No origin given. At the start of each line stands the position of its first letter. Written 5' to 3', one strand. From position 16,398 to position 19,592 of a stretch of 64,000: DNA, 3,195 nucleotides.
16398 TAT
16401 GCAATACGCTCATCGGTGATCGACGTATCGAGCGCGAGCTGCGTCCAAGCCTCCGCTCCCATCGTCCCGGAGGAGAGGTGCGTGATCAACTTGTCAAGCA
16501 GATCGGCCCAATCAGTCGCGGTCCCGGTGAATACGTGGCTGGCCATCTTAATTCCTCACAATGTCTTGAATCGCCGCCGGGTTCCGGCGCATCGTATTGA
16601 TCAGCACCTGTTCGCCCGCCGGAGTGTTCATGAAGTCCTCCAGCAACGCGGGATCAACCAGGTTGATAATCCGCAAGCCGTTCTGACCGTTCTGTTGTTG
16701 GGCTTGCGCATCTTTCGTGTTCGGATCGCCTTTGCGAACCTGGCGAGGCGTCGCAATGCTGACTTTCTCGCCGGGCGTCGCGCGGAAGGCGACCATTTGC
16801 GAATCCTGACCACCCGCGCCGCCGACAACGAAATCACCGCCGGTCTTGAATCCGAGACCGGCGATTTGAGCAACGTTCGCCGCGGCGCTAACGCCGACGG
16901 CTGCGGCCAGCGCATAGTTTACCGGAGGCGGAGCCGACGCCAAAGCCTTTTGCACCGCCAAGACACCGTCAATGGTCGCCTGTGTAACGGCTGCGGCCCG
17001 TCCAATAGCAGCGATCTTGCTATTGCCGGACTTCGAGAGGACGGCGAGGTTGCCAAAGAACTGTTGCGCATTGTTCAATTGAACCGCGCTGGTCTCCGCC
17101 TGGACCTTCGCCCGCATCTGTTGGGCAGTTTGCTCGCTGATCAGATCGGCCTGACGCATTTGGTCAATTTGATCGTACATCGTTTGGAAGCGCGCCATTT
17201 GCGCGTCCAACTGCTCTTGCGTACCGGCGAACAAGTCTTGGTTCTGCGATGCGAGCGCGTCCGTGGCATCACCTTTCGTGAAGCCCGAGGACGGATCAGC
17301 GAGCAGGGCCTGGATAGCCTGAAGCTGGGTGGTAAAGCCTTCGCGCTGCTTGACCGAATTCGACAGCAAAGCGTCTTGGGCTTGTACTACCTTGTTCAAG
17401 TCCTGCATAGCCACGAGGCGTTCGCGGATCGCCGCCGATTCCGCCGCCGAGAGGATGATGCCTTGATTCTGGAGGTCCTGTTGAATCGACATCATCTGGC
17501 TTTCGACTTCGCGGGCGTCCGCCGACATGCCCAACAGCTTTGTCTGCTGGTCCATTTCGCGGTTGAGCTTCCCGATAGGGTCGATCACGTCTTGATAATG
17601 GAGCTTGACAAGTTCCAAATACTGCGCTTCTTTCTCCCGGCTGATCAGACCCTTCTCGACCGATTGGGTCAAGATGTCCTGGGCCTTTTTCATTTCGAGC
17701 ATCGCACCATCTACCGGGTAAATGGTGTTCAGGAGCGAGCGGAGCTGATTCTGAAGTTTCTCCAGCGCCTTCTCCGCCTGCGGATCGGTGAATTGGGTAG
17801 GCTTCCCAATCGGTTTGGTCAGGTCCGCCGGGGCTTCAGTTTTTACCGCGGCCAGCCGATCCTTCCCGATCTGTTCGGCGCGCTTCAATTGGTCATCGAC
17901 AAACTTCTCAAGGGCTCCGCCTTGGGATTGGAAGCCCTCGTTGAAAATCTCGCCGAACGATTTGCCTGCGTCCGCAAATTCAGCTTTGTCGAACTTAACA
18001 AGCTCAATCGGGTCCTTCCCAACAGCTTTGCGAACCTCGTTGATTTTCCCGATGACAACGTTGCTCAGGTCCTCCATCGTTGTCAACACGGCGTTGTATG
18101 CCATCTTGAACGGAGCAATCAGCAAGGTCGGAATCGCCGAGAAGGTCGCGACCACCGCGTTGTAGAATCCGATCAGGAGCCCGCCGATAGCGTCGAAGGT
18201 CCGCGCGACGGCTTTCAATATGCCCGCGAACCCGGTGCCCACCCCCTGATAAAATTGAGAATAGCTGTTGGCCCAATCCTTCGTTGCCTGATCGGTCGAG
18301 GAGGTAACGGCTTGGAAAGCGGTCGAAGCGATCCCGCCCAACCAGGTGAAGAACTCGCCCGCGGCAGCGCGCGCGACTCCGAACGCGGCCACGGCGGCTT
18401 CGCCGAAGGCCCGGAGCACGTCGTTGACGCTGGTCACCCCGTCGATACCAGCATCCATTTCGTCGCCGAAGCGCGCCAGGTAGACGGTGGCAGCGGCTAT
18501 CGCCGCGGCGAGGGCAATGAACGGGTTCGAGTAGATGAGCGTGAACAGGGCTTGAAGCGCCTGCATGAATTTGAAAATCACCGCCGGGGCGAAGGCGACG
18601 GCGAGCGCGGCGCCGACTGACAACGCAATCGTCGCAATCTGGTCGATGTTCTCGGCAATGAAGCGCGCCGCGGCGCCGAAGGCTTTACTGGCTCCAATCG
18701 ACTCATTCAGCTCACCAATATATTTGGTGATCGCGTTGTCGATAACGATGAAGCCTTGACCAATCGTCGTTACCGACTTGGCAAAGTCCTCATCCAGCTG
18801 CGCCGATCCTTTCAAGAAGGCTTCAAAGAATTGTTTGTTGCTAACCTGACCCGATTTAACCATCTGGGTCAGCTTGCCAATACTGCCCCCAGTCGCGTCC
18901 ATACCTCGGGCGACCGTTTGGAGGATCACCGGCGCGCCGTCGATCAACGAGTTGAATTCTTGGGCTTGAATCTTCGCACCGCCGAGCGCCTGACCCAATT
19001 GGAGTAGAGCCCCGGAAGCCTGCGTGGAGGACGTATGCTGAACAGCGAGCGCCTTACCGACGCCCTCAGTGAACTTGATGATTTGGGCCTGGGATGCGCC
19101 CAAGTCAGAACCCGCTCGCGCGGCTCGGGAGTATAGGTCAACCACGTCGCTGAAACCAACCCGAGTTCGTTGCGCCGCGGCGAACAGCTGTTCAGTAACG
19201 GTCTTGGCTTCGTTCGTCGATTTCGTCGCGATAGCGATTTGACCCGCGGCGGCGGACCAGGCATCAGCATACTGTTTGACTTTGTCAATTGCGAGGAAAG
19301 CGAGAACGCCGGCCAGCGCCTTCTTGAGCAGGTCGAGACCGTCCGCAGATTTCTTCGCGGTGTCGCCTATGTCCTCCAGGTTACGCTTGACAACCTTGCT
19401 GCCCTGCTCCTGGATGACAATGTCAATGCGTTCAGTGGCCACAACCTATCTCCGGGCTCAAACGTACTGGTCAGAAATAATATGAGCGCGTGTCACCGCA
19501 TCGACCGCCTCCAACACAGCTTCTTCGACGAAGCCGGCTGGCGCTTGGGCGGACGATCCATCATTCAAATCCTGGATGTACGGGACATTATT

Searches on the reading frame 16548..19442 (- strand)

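Call 7: search_protein_families(library=phrogs, proteins=[window:16548-19442:-], max_evalue=0.00001)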
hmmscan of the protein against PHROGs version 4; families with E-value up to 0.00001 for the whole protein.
window:16548-19442:- (964 aa): 19 families
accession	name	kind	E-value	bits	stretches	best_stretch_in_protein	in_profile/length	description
phrog_3336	-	tail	2.8e-255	851.6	1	1-963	32-1049/1051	tail length tape measure protein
phrog_339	-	tail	2.9e-57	195.7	1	34-324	48-347/1123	tail length tape measure protein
phrog_3519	-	tail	9.7e-55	187.7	1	20-347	44-347/959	tail length tape measure protein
phrog_32885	-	tail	3.5e-53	181.8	1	1-345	1-345/948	tail length tape measure protein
phrog_17300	-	tail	7.9e-53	181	1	14-357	33-372/900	tail length tape measure protein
phrog_2335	-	tail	7e-50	171.1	1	35-792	469-1186/1536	tail length tape measure protein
phrog_1107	-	tail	1.5e-46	159.9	1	27-318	172-463/1252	tail length tape measure protein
phrog_8010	-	tail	9.3e-43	147.3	1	12-323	231-547/1543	tail length tape measure protein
phrog_7740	-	tail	1.8e-37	129.4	1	19-362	51-380/2151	tail length tape measure protein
phrog_27190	-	tail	2.3e-37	129.5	1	15-371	71-415/1015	tail length tape measure protein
phrog_16297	-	tail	5.2e-36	125.3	1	17-320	52-351/777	tail length tape measure protein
phrog_12706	-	tail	1.8e-26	93.7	1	27-786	187-833/1244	tail length tape measure protein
phrog_20119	-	tail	2.4e-26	93.4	1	18-317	26-317/851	tail length tape measure protein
phrog_31452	-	tail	1.7e-25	90.4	1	16-285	20-286/814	tail length tape measure protein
phrog_1506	-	tail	2.7e-25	89.6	1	21-592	29-567/1269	tail length tape measure protein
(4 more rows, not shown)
